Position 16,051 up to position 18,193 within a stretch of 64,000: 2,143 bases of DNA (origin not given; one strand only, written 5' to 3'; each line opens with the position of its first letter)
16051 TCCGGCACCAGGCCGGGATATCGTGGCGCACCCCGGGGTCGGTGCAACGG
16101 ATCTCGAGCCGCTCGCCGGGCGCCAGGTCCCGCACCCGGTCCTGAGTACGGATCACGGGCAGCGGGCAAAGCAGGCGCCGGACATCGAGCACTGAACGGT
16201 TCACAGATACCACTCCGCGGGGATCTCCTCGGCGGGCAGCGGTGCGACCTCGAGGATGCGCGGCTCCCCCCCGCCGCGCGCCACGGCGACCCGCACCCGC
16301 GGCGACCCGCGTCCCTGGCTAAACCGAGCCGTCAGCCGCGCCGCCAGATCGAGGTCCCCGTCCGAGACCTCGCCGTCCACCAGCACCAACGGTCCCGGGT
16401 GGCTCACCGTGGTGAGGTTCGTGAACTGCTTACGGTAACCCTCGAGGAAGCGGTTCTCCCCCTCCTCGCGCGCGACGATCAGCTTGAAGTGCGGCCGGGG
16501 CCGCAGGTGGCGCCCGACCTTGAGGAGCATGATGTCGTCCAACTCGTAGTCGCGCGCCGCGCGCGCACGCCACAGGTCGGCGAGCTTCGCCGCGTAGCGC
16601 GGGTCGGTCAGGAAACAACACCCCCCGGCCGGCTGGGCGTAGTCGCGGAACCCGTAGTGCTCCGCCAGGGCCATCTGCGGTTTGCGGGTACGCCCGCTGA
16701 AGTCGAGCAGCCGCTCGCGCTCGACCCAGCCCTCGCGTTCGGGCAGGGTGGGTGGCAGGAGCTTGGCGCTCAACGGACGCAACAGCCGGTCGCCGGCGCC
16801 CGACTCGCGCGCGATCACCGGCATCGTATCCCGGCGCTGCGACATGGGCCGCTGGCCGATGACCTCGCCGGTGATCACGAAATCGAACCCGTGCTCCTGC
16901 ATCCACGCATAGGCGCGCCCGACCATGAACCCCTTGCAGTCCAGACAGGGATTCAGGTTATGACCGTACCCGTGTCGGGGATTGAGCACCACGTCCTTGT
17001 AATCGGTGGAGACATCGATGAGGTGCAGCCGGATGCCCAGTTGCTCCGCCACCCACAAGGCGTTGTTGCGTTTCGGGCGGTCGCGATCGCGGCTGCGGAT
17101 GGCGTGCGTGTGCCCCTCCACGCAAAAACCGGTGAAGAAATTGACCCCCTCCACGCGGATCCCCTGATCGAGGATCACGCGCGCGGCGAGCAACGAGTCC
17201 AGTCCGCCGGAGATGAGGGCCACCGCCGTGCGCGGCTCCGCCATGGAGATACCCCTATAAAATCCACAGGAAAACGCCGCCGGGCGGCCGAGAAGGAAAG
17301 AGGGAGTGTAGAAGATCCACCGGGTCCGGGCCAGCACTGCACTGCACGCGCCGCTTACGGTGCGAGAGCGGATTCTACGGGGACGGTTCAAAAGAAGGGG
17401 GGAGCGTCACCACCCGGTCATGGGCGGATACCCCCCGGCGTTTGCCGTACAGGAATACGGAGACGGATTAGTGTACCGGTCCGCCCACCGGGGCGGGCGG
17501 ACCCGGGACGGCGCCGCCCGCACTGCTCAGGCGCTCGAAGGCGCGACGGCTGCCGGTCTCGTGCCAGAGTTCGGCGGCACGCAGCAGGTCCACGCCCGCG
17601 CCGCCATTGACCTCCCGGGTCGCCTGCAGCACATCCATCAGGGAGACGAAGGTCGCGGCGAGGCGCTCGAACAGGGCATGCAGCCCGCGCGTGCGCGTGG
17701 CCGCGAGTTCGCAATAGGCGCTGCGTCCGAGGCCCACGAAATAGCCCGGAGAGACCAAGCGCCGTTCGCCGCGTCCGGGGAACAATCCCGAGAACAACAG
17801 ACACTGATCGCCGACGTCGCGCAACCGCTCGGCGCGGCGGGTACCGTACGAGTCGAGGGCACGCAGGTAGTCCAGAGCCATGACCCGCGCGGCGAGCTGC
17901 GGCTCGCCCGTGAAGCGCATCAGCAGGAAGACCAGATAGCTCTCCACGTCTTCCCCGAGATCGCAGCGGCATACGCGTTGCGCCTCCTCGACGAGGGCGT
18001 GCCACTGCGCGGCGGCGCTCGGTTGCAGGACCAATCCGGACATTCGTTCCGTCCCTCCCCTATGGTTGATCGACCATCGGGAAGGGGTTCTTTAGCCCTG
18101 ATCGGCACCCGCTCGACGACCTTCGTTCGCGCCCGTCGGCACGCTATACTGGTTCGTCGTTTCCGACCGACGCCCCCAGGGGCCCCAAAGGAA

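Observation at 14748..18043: Apparent operon hypothetical - divergent MnmA-like PP-loop ATPase - TusA - CDF metal exporter, abutting the glnA enhancer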

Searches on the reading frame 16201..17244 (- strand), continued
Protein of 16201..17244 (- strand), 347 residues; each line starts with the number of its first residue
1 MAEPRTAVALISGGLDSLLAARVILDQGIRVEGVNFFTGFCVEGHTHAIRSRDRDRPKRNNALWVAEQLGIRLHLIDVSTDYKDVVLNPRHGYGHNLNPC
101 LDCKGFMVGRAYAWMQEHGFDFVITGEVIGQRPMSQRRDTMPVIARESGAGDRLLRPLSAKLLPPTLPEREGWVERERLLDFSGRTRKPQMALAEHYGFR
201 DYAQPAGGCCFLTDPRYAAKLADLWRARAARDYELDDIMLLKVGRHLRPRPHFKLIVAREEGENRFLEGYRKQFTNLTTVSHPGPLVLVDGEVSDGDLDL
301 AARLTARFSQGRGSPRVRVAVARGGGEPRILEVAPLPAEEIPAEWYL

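Call 69: search_protein_families(library=pfam, proteins=[P0162, P0231, P0168, P0136, P0154, P0187, P0215, P0252, P0270, P0192], max_evalue=0.001)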
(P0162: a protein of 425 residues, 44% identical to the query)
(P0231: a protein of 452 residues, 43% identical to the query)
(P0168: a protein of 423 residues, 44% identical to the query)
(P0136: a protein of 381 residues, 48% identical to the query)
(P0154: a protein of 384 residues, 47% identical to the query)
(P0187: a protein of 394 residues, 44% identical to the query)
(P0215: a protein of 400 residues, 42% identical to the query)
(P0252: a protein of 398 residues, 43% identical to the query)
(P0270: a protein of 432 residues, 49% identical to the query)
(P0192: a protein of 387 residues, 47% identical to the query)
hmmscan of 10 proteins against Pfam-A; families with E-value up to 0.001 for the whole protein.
P0162 (425 aa): 4 families
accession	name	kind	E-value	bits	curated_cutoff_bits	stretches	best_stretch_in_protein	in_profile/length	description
PF18297.6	NFACT-R_2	-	3.5e-22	78.9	26.9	1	323-424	1-104/104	NFACT protein RNA binding domain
PF01206.22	TusA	-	1.2e-18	67.1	28.6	1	3-73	1-70/70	Sulfurtransferase TusA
PF03054.22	tRNA_Me_trans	-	1.3e-11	45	20.6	1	85-220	6-140/202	tRNA methyl transferase HUP domain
PF02568.20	ThiI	-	1.3e-10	41.7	20.5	1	80-237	4-144/197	Thiamine biosynthesis protein (ThiI)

P0231 (452 aa): 5 families
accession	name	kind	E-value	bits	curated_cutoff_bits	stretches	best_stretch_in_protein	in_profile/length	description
PF18297.6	NFACT-R_2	-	9.2e-11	42.3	26.9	1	265-311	1-48/104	NFACT protein RNA binding domain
PF02568.20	ThiI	-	4.5e-09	36.6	20.5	1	23-180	5-144/197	Thiamine biosynthesis protein (ThiI)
PF03054.22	tRNA_Me_trans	-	8.4e-07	29.3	20.6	1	25-160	4-137/202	tRNA methyl transferase HUP domain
PF06508.19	QueC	-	0.00014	21.9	22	1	23-55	1-33/210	Queuosine biosynthesis protein QueC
PF00764.25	Arginosuc_synth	-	0.00079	19.9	27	0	27-73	5-52/162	Arginosuccinate synthase N-terminal HUP domain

P0168 (423 aa): 3 families
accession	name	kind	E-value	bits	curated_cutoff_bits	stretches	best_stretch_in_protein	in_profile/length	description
PF18297.6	NFACT-R_2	-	3e-15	56.7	26.9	2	266-313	1-48/104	NFACT protein RNA binding domain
PF03054.22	tRNA_Me_trans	-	4.3e-15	56.4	20.6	1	22-144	2-128/202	tRNA methyl transferase HUP domain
PF02568.20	ThiI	-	5.4e-06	26.6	20.5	1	22-174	5-145/197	Thiamine biosynthesis protein (ThiI)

P0136 (381 aa): 3 families
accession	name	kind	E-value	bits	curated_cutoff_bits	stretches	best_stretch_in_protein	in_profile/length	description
PF18297.6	NFACT-R_2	-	1.7e-19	70.3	26.9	1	265-380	1-104/104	NFACT protein RNA binding domain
PF03054.22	tRNA_Me_trans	-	2.8e-12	47.2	20.6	1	4-125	2-126/202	tRNA methyl transferase HUP domain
PF02568.20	ThiI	-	2.3e-10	40.9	20.5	1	3-154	4-144/197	Thiamine biosynthesis protein (ThiI)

P0154 (384 aa): 5 families
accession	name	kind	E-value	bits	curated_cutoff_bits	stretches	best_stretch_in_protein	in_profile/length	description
PF18297.6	NFACT-R_2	-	8.9e-18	64.8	26.9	1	275-364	1-86/104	NFACT protein RNA binding domain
PF03054.22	tRNA_Me_trans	-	5.9e-11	42.8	20.6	1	19-144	2-126/202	tRNA methyl transferase HUP domain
PF02568.20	ThiI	-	9.9e-09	35.5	20.5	1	19-175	5-144/197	Thiamine biosynthesis protein (ThiI)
PF06508.19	QueC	-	2.5e-05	24.3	22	1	19-50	1-32/210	Queuosine biosynthesis protein QueC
PF24167.1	DUF7411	-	0.00045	20.3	28.7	0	19-52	2-34/194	Family of unknown function (DUF7411)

P0187 (394 aa): 3 families
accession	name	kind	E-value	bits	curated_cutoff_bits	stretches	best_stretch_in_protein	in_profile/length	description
PF18297.6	NFACT-R_2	-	1e-10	42.1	26.9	1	253-330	1-71/104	NFACT protein RNA binding domain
PF03054.22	tRNA_Me_trans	-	2.5e-08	34.3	20.6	1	12-144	3-131/202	tRNA methyl transferase HUP domain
PF02568.20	ThiI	-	2.6e-05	24.4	20.5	1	10-168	4-144/197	Thiamine biosynthesis protein (ThiI)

P0215 (400 aa): 3 families
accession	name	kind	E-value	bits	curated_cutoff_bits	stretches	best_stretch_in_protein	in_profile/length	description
PF03054.22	tRNA_Me_trans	-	1.3e-15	58.1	20.6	1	7-141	3-142/202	tRNA methyl transferase HUP domain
PF18297.6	NFACT-R_2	-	2.5e-13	50.5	26.9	1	248-302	1-55/104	NFACT protein RNA binding domain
PF02568.20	ThiI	-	1.4e-07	31.7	20.5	1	6-155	5-144/197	Thiamine biosynthesis protein (ThiI)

P0252 (398 aa): 3 families
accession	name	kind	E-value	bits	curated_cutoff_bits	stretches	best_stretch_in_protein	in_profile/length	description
PF18297.6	NFACT-R_2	-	4.2e-14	53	26.9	1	291-361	8-78/104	NFACT protein RNA binding domain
PF03054.22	tRNA_Me_trans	-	8.1e-11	42.4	20.6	1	4-125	2-126/202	tRNA methyl transferase HUP domain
PF02568.20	ThiI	-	4.1e-07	30.2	20.5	1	3-156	4-144/197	Thiamine biosynthesis protein (ThiI)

P0270 (432 aa): 2 families
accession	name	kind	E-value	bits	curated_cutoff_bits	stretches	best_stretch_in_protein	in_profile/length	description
PF18297.6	NFACT-R_2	-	2.2e-13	50.7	26.9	1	253-301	1-49/104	NFACT protein RNA binding domain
PF02568.20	ThiI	-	4.1e-07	30.2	20.5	1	112-174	88-147/197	Thiamine biosynthesis protein (ThiI)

P0192 (387 aa): 3 families
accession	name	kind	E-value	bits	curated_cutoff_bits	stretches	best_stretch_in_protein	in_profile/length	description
PF18297.6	NFACT-R_2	-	2.2e-21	76.4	26.9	1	275-369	1-97/104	NFACT protein RNA binding domain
PF02568.20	ThiI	-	5.9e-09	36.3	20.5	0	129-192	84-144/197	Thiamine biosynthesis protein (ThiI)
PF05670.18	NFACT-R_1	-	0.0003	21.7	29.8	1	285-353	12-87/112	NFACT protein RNA binding domain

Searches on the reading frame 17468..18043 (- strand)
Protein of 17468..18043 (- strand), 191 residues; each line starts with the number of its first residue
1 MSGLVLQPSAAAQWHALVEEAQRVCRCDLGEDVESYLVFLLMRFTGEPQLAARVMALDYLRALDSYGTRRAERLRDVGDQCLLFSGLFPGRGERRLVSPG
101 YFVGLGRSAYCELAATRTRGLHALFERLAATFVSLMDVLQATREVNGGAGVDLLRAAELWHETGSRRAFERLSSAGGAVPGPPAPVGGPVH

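Call 3: search_protein_families(library=pfam, proteins=[window:17468-18043:-], max_evalue=0.01)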
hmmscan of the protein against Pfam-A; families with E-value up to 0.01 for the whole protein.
window:17468-18043:- (191 aa): 0 families

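Call 4: search_protein_families(library=ncbifam, proteins=[window:17468-18043:-], max_evalue=0.01)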
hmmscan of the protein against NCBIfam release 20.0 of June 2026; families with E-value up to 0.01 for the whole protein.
window:17468-18043:- (191 aa): 0 families

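Call 40: find_homologous_proteins(query=window:17471-18043:-, max_evalue=0.001)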
Query window:17471-18043:- (191 aa): 1596 proteins with E <= 0.001 among 3254 candidates; the best 120 are listed.
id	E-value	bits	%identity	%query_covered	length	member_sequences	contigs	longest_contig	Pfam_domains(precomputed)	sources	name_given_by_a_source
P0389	5.0e-121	419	100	100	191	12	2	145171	-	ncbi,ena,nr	ncbi:hypothetical protein BMS3Bbin12_02085 [bacterium BMS3Bbin12]|nr:hypothetical protein BMS3Bbin12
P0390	7.2e-90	318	79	94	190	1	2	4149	-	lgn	-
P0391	1.3e-72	261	72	97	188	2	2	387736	-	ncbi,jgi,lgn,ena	-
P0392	3.2e-69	250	65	100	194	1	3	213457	-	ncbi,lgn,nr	ncbi:MAG: hypothetical protein ACYC18_06035 [Gammaproteobacteria bacterium]|nr:hypothetical protein 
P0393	1.1e-66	242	63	100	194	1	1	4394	-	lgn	-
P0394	3.6e-61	224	58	99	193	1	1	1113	-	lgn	-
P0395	2.6e-58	215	58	95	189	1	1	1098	-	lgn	-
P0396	3.0e-57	211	58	96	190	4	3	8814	-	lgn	-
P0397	5.4e-57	210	57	95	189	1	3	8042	-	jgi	jgi:hypothetical protein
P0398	2.4e-56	208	56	95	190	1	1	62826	-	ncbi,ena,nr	ncbi:MAG TPA: hypothetical protein VKA14_04250 [Gammaproteobacteria bacterium]|nr:hypothetical prote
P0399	2.1e-55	205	58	96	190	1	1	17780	-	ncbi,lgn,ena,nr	ncbi:MAG TPA: hypothetical protein ENK49_10425 [Gammaproteobacteria bacterium]|nr:hypothetical prote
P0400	5.1e-55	204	55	99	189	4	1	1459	-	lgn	-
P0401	1.3e-54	203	55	95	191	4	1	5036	-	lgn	-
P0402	1.7e-54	202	55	93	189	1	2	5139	-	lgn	-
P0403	5.3e-54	201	55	95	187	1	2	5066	-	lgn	-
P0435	1.1e-51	193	52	95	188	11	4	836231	-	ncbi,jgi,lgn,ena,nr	ncbi:MAG TPA: hypothetical protein VM011_13880 [Gammaproteobacteria bacterium]|nr:hypothetical prote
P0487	1.6e-50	189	54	98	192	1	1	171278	-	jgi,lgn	-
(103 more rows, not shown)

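Call 50: predict_structure(alignment_id=A2)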
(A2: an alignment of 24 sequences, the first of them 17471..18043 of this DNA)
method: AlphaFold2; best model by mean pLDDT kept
length: 191 residues; sequences in the alignment: 24
mean_pLDDT: 60.9   pTM: 0.34
mean pLDDT of the five models: 60.9, 56.7, 54.6, 54.0, 52.6
residues with pLDDT >= 90: 0; 70-90: 51; 50-70: 90; < 50: 50
segments of 3 or more residues with pLDDT < 50: 1-6, 33-46, 87-93, 95-111, 188-191
pLDDT, mean of each block of 10 residues (from residue 1): 50 65 63 48 50 61 80 71 52 44 42 53 59 65 70 76 75 79 56 40
secondary structure, 60 per line:
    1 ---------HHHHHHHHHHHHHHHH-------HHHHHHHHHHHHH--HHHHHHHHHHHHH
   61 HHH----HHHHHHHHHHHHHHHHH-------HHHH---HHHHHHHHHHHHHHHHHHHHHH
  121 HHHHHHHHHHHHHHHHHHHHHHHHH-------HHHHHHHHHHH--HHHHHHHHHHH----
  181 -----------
elements in order: H10-25 H33-45 H48-63 H68-84 H92-95 H99-145 H153-163 H166-176

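Call 53: search_protein_families(library=pfam, proteins=[window:17471-18043:-], max_evalue=10)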
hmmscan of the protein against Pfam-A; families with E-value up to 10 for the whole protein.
window:17471-18043:- (191 aa): 0 families

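Call 66: find_encoding_contigs(protein=P0435, flank=5000, max_places=2)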
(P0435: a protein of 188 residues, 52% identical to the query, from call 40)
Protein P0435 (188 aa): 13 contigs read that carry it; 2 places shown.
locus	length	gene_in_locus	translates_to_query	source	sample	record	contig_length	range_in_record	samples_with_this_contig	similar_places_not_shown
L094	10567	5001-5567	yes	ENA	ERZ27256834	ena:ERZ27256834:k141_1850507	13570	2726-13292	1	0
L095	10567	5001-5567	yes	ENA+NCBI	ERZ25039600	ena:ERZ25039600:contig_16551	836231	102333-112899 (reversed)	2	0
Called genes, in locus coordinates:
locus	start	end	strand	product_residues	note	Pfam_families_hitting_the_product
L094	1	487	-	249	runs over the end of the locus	PF01553:Acyltransferase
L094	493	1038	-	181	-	PF00702:Hydrolase, PF13419:HAD_2 (faint), PF13242:Hydrolase_like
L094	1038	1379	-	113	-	PF03819:MazG (faint)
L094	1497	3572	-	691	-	PF02092:tRNA_synt_2f, PF05746:DALR_1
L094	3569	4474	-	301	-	PF02091:tRNA-synt_2e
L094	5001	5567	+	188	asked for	-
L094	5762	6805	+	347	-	PF02568:ThiI, PF03054:tRNA_Me_trans, PF18297:NFACT-R_2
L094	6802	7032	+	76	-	PF01206:TusA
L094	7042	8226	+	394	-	PF01545:Cation_efflux, PF16916:ZT_dimer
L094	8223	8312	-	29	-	-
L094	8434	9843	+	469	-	PF03951:Gln-synt_N, PF00120:Gln-synt_C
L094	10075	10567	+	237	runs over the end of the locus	PF13511:DUF4124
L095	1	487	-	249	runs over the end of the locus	PF01553:Acyltransferase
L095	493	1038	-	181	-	PF00702:Hydrolase, PF13419:HAD_2 (faint), PF13242:Hydrolase_like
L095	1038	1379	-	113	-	PF03819:MazG (faint)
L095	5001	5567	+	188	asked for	-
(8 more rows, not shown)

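Call 67: find_encoding_contigs(protein=P0487, flank=5000, max_places=2)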
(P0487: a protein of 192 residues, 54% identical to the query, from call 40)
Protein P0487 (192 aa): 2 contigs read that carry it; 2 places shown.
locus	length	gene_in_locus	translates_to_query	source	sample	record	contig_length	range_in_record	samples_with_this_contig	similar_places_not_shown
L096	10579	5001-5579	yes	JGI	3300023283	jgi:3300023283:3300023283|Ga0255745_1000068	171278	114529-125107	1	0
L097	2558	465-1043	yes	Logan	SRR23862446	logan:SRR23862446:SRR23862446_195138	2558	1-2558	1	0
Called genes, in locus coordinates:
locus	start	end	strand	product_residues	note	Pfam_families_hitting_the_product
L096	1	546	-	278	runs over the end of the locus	PF01553:Acyltransferase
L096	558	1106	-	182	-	PF00702:Hydrolase, PF08645:PNK3P, PF13344:Hydrolase_6 (faint), PF13419:HAD_2 (faint), PF13242:Hydrolase_like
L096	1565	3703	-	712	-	PF02092:tRNA_synt_2f, PF05746:DALR_1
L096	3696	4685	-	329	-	PF02091:tRNA-synt_2e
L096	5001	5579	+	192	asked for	-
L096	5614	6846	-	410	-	PF05175:MTS (weak), PF02353:CMAS (weak), PF13489:Methyltransf_23, PF03848:TehB (weak), PF13847:Methyltransf_31, PF08241:Methyltransf_11, PF08242:Methyltransf_12, PF13649:Methyltransf_25, +1 more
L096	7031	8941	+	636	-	PF01134:GIDA, PF12831:FAD_oxidored (weak), PF21680:GIDA_C_1st, PF13932:SAM_GIDA_C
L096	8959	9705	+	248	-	PF02527:GidB, PF05175:MTS (weak), PF13847:Methyltransf_31, PF13649:Methyltransf_25 (weak)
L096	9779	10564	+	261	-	PF00142:Fer4_NifH (faint), PF01656:CbiA, PF02374:ArsA_ATPase (weak), PF06564:CBP_BcsQ, PF09140:MipZ, PF10609:ParA, PF13614:AAA_31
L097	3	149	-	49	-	?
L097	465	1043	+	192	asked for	-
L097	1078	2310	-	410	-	PF05175:MTS (weak), PF02353:CMAS (weak), PF13489:Methyltransf_23, PF03848:TehB (weak), PF13847:Methyltransf_31, PF08241:Methyltransf_11, PF08242:Methyltransf_12, PF13649:Methyltransf_25, +1 more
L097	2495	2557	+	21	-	?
